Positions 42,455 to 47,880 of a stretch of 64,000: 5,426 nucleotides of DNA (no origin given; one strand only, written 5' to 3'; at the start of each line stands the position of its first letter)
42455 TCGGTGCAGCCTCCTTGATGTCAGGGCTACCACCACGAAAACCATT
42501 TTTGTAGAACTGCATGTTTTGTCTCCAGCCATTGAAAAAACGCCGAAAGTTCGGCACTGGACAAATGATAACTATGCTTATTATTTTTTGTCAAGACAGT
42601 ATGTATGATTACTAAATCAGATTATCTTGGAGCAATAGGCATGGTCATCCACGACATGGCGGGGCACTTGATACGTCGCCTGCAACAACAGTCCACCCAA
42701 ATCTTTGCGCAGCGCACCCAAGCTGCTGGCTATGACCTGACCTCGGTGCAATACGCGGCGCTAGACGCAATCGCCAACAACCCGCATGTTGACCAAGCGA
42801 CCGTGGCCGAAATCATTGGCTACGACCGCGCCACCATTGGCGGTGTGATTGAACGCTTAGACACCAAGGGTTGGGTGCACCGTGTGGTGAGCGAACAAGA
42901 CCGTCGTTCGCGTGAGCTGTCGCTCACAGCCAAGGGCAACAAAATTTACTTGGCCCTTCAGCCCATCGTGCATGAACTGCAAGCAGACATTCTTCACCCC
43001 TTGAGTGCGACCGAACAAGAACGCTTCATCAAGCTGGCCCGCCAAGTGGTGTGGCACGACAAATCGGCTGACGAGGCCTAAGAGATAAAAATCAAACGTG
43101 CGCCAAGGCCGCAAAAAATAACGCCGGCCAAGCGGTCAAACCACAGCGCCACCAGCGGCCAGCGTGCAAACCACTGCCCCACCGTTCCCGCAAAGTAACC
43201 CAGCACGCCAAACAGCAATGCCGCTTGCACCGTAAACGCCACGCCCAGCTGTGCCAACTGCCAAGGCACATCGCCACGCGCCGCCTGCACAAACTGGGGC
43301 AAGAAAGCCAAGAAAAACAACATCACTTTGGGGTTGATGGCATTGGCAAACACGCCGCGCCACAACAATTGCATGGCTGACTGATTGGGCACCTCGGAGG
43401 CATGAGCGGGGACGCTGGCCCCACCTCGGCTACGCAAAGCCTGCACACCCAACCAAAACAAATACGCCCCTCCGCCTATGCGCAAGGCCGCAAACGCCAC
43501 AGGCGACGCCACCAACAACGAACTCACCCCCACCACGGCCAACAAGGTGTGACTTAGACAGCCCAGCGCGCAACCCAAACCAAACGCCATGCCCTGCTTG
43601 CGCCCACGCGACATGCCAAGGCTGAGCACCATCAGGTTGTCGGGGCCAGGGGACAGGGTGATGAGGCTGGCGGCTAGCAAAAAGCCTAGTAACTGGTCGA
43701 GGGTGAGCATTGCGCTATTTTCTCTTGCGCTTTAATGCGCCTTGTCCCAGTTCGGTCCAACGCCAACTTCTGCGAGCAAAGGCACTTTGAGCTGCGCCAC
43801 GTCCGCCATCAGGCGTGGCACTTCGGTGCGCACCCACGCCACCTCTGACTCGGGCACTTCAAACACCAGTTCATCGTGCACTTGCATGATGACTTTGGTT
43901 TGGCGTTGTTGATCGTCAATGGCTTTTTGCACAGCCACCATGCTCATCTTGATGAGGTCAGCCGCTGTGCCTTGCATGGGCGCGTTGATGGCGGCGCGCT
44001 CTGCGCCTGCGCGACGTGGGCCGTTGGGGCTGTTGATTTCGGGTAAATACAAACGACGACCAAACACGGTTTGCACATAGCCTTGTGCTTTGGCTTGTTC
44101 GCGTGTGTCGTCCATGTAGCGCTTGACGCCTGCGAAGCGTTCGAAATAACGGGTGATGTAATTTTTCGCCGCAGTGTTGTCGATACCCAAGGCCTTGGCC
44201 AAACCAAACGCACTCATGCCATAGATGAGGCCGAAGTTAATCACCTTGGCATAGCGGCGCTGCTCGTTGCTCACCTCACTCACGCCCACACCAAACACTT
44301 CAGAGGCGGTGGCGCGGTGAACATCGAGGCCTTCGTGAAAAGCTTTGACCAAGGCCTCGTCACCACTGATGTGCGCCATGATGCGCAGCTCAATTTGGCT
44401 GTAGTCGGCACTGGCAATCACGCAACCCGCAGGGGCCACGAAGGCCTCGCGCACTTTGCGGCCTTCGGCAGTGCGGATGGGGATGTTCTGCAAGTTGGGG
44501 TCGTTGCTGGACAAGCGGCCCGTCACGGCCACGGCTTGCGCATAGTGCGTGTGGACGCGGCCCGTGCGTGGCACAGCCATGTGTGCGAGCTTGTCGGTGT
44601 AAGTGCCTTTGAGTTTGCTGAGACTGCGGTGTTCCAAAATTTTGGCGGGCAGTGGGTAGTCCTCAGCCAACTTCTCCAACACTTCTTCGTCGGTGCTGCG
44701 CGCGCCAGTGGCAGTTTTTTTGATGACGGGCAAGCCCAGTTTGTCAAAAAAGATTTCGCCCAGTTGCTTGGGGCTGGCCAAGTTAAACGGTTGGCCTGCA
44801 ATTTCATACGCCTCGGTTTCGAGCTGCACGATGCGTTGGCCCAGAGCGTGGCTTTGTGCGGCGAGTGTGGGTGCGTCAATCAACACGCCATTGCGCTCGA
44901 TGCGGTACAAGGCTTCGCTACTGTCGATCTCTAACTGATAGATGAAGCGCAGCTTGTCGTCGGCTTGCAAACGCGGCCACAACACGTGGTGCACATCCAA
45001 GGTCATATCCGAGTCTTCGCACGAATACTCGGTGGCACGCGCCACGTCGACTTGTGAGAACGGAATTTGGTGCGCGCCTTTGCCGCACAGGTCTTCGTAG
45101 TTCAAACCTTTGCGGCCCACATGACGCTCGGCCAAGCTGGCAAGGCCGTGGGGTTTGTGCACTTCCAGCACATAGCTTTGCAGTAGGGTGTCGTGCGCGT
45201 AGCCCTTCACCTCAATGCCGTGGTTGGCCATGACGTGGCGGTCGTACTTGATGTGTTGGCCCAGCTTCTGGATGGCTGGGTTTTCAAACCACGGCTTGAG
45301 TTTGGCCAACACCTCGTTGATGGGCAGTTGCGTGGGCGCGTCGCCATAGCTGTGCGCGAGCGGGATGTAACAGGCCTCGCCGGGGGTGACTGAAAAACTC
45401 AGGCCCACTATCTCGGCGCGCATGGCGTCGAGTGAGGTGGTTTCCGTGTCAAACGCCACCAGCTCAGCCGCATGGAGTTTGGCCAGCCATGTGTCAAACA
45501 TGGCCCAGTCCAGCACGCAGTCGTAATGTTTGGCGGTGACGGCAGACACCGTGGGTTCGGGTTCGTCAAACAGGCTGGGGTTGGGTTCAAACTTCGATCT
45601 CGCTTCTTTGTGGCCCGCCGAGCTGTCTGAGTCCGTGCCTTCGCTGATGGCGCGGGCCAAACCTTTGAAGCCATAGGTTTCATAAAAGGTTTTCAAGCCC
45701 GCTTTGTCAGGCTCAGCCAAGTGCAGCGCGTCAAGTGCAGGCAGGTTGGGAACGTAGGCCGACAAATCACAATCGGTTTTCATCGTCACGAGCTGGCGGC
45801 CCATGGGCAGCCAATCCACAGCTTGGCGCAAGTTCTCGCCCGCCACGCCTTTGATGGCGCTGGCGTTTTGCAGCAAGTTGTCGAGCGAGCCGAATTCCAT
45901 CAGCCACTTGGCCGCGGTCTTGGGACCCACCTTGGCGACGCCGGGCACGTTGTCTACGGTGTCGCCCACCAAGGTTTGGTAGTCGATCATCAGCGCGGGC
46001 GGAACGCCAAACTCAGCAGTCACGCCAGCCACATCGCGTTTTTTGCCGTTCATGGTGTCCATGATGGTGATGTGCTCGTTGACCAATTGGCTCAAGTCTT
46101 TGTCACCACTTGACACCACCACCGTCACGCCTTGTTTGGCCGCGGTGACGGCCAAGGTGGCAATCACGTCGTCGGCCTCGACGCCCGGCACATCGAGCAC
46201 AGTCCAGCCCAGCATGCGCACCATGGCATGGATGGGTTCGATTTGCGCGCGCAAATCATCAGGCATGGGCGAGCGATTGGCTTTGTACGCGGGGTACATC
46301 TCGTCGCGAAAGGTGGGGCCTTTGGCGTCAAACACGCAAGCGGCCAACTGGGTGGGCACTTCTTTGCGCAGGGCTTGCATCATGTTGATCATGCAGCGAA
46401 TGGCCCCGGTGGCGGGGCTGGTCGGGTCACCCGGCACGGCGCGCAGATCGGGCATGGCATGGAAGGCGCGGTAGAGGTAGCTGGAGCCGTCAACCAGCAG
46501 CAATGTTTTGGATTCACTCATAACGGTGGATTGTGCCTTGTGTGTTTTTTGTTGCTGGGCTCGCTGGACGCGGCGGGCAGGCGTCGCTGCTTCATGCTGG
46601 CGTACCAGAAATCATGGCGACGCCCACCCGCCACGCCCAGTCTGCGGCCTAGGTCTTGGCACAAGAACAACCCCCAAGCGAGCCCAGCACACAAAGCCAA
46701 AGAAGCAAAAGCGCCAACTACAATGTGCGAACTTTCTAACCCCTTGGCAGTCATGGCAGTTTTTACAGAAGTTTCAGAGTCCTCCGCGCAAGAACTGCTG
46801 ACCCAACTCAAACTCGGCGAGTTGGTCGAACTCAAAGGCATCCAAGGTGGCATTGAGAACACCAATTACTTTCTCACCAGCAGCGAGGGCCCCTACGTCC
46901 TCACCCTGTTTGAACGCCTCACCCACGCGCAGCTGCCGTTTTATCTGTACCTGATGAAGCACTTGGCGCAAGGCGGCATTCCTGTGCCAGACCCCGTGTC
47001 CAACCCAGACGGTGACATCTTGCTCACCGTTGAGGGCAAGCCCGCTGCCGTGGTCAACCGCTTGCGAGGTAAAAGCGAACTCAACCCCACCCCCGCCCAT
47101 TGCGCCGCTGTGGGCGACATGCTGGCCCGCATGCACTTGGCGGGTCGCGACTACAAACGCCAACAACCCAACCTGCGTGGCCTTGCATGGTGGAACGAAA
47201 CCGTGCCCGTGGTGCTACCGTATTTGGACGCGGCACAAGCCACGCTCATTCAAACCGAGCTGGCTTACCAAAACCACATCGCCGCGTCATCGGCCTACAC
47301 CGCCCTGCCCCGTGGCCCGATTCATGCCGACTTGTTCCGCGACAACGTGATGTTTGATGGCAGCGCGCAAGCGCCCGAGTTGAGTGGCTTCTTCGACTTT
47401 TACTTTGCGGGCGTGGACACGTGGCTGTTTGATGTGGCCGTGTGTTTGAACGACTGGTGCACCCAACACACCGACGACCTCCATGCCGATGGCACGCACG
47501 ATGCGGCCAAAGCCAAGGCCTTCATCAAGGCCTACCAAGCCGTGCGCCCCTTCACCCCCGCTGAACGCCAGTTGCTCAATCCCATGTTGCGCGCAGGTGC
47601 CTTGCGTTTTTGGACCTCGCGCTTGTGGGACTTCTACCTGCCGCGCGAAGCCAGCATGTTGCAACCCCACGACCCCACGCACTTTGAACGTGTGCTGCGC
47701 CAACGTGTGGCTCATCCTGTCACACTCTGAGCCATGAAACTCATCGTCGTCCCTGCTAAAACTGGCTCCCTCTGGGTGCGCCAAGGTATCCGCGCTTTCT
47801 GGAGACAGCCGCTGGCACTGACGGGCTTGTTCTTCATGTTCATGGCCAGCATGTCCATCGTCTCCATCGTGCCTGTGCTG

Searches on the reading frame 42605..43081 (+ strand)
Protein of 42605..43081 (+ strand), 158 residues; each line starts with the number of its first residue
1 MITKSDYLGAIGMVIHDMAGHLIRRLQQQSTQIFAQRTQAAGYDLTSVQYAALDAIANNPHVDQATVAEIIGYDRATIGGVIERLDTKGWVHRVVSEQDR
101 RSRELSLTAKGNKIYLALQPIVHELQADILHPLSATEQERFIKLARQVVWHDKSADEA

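Call 7: search_protein_families(library=ncbifam, max_evalue=1e-10, proteins=[window:42605-43081:+])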
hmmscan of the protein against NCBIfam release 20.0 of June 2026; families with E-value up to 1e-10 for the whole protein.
window:42605-43081:+ (158 aa): 4 families
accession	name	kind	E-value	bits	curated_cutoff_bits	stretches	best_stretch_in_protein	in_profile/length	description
NF053777.1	Saro0803TransReg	equivalog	4.8e-16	58.7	200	1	15-147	7-137/140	Saro_0803 family transcriptional regulator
NF045593.1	bilirub_TF_BilQ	equivalog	2.9e-12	46.5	125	1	21-149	6-132/135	bilirubin utilization transcriptional regulator BilQ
NF041230.1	BagL_FevM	exception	1.9e-11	44.2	230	1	17-117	14-110/145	MarR family transcriptional regulator BagL/FevM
NF002926.0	PRK03573.1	equivalog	5.7e-11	42.5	120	1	42-147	26-132/144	transcriptional regulator SlyA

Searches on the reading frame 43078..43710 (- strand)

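Call 7: search_protein_families(library=ncbifam, max_evalue=1e-10, proteins=[window:43078-43710:-])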
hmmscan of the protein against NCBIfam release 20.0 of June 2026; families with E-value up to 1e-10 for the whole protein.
window:43078-43710:- (210 aa): 5 families
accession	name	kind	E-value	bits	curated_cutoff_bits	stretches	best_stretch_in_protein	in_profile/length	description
TIGR00949.1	2A76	subfamily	1.1e-36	126.3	183.95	1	20-206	1-185/185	homoserine/threonine efflux transporter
NF008201.0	PRK10958.1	equivalog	1.3e-26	93.4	165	1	6-207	9-208/212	leucine efflux protein LeuE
NF007812.0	PRK10520.1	equivalog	2.3e-26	92.7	209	1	3-206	2-200/206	homoserine/homoserine lactone efflux protein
NF007591.0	PRK10229.1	equivalog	4.3e-19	69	288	1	16-208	14-204/206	threonine export protein RhtC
TIGR00948.1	2a75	equivalog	4.1e-11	42.9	213.65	1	19-195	3-173/177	L-lysine exporter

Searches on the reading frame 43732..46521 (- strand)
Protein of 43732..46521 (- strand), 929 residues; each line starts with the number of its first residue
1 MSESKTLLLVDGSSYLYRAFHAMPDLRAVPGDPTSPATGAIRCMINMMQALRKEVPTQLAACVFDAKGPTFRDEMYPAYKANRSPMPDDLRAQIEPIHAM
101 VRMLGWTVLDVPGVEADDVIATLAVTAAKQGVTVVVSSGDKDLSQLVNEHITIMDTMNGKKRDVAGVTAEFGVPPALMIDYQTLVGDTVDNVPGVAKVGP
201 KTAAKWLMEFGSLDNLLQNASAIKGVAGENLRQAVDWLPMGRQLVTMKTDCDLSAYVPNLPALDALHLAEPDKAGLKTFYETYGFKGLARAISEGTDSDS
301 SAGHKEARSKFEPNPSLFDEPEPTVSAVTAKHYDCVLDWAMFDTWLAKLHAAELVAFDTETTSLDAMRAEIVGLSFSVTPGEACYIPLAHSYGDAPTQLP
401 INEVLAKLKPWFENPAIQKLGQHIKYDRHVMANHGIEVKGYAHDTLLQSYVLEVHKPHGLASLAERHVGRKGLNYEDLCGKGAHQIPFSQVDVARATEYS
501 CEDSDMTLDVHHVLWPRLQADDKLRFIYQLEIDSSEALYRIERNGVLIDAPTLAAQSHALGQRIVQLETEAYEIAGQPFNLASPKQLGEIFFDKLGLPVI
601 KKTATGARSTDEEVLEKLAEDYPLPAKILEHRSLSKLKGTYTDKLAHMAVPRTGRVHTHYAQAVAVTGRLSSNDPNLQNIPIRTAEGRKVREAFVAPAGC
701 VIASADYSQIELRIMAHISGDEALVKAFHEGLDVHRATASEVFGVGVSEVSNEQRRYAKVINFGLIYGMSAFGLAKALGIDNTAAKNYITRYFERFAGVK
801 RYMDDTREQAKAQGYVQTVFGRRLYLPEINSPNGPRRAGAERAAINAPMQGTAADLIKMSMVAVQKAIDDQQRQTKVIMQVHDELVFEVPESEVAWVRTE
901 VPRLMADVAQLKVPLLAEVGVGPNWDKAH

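Call 47: search_protein_families(library=ncbifam, max_evalue=1e-20, proteins=[window:43732-46521:-])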
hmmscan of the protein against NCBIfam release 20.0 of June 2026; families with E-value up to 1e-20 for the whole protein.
window:43732-46521:- (929 aa): 12 families
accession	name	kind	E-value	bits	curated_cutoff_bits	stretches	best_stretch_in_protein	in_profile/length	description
NF004397.1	PRK05755.1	equivalog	0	1131.2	720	1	5-929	1-889/889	DNA polymerase I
TIGR00593.1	pola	equivalog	5.4e-262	872.1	600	1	7-929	1-890/890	DNA polymerase I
NF011539.0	PRK14975.1-3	equivalog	4.2e-87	292.9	640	1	328-927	42-627/628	bifunctional 3'-5' exonuclease/DNA polymerase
NF011541.0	PRK14975.2-1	equivalog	4.1e-72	243.4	871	1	358-925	25-633/645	bifunctional 3'-5' exonuclease/DNA polymerase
NF011540.0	PRK14975.1-4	equivalog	3.6e-65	220.6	601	1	420-927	73-575/576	bifunctional 3'-5' exonuclease/DNA polymerase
NF038380.1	phage_DpoZ_1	exception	2.6e-60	204.5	500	1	353-928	3-605/607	aminoadenine-incorporating DNA polymerase DpoZ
NF011547.0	PRK14976.1-4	equivalog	1.3e-56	192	305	1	5-293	2-289/291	5'-3' exonuclease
NF011545.0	PRK14976.1-2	equivalog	1.9e-55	188.2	434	1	4-230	6-229/287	5'-3' exonuclease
NF007017.0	PRK09482.1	equivalog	3.1e-45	154.7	261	1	7-255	5-247/257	flap endonuclease Xni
NF011542.0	PRK14975.2-2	equivalog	3.5e-43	147.8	1061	1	653-926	501-788/802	bifunctional 3'-5' exonuclease/DNA polymerase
NF011546.0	PRK14976.1-3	equivalog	1.3e-34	119.8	347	1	4-255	2-259/297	5'-3' exonuclease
NF011543.0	PRK14975.2-3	equivalog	5.3e-34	117.4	1139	1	650-926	537-836/853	bifunctional 3'-5' exonuclease/DNA polymerase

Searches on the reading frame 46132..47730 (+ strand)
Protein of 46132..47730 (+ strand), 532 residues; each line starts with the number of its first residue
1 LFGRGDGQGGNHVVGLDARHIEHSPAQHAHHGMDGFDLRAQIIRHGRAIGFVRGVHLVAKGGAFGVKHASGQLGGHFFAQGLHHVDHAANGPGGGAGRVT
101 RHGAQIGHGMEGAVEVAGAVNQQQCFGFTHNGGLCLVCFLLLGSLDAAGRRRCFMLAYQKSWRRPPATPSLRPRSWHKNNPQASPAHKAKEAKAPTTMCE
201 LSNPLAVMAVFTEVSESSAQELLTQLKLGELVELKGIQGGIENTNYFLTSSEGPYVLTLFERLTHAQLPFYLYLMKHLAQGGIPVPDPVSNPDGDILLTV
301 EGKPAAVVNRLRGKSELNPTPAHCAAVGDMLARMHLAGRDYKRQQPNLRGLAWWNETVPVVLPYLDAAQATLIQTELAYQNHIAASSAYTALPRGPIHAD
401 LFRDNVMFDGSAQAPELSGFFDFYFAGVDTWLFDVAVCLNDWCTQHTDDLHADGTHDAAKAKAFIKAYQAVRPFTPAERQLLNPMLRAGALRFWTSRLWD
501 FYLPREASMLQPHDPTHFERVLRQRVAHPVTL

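Call 47: search_protein_families(library=ncbifam, max_evalue=1e-20, proteins=[window:46132-47730:+])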
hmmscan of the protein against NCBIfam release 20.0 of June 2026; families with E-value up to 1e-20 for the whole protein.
window:46132-47730:+ (532 aa): 2 families
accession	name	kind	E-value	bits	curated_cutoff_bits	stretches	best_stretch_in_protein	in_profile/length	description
NF003558.0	PRK05231.1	equivalog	3.8e-129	430.3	271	1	208-529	1-313/322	homoserine kinase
TIGR00938.1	thrB_alt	equivalog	4.2e-95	318.6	255.9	1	208-523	1-306/307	homoserine kinase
